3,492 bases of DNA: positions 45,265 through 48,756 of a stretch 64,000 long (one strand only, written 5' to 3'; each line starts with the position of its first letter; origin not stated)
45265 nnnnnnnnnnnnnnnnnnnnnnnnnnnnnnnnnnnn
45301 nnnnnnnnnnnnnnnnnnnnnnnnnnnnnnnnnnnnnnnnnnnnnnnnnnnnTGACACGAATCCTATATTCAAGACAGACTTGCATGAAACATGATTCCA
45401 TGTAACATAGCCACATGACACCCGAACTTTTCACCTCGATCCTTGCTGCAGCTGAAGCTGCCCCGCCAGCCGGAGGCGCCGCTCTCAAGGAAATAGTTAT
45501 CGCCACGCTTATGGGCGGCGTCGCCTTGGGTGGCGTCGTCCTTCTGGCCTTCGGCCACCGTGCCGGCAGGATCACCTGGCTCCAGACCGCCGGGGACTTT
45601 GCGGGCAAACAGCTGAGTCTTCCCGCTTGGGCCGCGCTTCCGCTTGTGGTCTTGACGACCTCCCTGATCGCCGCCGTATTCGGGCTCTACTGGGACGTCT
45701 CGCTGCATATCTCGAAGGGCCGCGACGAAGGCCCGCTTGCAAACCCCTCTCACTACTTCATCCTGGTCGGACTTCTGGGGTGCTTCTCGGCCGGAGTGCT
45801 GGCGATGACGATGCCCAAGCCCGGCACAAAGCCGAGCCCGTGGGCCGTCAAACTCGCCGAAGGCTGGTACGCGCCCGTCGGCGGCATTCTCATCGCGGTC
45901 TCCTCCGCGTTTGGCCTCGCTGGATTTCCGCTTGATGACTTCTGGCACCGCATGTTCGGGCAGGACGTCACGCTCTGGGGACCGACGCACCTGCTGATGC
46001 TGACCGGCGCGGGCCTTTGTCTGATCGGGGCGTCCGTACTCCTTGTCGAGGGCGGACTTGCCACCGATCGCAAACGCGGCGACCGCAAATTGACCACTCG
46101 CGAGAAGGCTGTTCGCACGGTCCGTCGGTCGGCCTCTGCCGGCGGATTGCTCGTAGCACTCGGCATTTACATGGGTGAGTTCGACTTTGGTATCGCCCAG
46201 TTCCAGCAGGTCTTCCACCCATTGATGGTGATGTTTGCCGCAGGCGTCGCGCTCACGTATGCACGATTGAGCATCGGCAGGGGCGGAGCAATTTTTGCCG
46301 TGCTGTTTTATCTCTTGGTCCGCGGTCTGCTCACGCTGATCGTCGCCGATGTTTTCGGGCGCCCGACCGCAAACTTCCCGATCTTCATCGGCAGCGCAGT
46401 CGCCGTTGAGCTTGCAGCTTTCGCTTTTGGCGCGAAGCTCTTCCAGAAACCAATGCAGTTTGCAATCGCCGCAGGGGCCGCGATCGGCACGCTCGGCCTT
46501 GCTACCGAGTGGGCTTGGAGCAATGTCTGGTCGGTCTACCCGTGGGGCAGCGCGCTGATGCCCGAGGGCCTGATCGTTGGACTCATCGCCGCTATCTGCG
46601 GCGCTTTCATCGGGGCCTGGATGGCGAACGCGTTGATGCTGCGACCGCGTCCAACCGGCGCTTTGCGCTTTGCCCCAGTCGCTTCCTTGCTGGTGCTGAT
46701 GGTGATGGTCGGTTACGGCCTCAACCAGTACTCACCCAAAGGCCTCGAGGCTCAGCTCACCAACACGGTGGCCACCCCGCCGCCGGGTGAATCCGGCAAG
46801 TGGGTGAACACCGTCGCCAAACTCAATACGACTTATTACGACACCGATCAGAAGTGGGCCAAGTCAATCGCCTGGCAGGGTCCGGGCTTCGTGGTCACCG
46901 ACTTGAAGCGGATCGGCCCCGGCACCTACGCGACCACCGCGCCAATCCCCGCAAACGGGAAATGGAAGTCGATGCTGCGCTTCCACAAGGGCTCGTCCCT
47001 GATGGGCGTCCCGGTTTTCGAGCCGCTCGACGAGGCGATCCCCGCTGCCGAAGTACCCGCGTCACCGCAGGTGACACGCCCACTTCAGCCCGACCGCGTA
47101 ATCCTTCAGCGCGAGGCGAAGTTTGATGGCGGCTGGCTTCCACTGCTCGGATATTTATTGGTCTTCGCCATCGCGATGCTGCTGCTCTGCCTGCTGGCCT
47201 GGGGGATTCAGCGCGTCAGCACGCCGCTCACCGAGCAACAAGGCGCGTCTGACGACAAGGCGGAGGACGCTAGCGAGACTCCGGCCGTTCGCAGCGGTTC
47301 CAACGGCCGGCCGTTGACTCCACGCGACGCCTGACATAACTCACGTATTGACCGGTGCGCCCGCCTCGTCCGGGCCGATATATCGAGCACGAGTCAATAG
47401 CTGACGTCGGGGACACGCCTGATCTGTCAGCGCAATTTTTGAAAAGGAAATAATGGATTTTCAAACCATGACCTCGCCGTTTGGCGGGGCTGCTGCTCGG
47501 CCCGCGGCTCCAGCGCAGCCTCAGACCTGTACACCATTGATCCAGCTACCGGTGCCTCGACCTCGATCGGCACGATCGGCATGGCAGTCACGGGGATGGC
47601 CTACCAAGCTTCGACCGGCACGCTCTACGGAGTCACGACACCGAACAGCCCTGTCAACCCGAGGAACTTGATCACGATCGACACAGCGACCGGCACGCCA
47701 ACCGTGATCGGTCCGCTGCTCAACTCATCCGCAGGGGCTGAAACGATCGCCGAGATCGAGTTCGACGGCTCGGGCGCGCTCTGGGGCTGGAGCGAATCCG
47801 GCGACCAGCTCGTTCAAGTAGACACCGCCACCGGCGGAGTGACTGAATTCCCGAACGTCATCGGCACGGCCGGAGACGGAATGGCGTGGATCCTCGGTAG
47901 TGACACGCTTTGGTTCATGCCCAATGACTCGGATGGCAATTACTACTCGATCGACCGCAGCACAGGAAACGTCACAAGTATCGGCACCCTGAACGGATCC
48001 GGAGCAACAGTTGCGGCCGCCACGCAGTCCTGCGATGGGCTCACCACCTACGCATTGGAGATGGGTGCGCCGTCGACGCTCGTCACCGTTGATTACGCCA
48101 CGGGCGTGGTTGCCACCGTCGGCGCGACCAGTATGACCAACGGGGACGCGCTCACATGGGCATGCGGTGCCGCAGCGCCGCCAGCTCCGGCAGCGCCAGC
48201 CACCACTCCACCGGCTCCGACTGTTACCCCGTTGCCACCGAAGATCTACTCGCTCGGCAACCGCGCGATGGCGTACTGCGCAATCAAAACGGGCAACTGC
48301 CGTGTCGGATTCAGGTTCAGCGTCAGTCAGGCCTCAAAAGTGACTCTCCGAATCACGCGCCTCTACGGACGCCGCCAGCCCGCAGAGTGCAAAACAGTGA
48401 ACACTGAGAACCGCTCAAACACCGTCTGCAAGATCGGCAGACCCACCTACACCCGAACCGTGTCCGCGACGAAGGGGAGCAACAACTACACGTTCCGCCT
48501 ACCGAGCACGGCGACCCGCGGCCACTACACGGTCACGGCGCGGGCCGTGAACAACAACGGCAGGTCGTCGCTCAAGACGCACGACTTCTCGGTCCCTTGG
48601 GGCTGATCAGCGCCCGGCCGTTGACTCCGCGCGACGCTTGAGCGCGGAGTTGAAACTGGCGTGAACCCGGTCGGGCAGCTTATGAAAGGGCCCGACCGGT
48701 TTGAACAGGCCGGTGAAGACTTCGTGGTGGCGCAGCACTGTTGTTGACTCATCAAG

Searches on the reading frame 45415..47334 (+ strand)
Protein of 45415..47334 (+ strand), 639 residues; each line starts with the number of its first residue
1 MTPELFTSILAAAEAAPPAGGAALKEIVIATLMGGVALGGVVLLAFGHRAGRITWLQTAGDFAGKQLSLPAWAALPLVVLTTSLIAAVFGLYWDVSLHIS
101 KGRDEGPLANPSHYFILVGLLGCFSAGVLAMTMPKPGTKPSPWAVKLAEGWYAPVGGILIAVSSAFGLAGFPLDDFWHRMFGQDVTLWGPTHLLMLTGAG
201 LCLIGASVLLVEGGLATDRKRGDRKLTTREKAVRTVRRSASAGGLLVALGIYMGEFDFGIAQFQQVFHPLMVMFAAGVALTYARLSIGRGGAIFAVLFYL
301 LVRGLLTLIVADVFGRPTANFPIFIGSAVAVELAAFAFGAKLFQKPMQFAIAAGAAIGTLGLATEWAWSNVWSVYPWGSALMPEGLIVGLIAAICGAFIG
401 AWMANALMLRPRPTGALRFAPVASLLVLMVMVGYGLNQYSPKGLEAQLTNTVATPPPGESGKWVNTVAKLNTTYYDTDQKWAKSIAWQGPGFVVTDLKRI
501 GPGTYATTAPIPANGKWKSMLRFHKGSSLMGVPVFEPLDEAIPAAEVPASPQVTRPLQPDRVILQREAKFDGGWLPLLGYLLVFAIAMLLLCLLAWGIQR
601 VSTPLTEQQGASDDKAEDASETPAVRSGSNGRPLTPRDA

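Call 10: search_protein_families(library=pfam, proteins=[window:45415-47334:+], max_evalue=0.01)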
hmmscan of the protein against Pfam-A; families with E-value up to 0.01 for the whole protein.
window:45415-47334:+ (639 aa): 0 families

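Call 19: find_encoding_contigs(protein=window:45415-47334:+, flank=10000, max_places=6)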
Protein window:45415-47334:+ (639 aa): 2 contigs read that carry it; 2 places shown.
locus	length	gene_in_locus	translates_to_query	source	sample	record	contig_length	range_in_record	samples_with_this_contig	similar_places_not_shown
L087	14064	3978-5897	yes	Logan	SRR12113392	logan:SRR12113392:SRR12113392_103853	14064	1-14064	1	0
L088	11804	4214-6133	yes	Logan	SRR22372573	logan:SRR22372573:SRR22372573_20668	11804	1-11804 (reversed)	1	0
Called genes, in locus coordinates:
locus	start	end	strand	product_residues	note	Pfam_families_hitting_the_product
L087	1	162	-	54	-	?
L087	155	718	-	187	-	-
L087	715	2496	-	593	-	-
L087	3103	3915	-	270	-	PF00376:MerR (faint), PF13411:MerR_1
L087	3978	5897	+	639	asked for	-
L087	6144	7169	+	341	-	PF14339:DUF4394 (faint), PF21959:DUF6923 (faint)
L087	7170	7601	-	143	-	PF10604:Polyketide_cyc2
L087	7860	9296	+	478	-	PF12704:MacB_PCD, PF02687:FtsX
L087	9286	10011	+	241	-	PF02463:SMC_N (faint), PF00005:ABC_tran, PF13304:AAA_21 (faint)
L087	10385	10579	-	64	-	-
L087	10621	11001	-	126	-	PF13564:DoxX_2 (weak)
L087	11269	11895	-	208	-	PF00440:TetR_N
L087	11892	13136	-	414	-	PF00067:p450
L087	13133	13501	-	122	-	PF03176:MMPL (faint)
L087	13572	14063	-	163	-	?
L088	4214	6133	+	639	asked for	-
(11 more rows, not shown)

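Call 59: search_protein_families(library=ncbifam, proteins=[window:45415-47334:+], max_evalue=0.01)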
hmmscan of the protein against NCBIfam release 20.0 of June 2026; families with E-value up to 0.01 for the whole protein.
window:45415-47334:+ (639 aa): 0 families

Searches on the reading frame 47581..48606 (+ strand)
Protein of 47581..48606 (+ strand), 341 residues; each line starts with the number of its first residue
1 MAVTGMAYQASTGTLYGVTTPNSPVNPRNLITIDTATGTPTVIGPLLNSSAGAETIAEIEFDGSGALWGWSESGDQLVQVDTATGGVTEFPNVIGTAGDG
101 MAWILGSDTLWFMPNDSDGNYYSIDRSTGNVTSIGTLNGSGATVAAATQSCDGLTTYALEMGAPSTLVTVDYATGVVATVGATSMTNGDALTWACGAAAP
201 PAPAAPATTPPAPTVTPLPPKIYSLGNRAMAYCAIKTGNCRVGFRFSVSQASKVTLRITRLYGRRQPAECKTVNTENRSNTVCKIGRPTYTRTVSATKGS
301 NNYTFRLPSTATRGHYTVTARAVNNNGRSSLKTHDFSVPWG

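Call 10: search_protein_families(library=pfam, proteins=[window:47581-48606:+], max_evalue=0.01)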
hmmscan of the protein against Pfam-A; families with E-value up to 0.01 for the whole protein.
window:47581-48606:+ (341 aa): 4 families
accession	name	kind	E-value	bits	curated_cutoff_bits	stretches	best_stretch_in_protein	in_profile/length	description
PF21959.2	DUF6923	-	3.5e-06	27.4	27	1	49-144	127-211/234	Repeat of unknown function (DUF6923)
PF14339.12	DUF4394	-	1.6e-05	24.8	29.6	1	3-62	28-80/230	Domain of unknown function (DUF4394)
PF01835.25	MG2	-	0.0011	19.8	32.8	1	294-338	54-96/96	MG2 domain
PF19077.6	Big_13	-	0.0073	17.2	27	1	290-336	50-98/102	Bacterial Ig-like domain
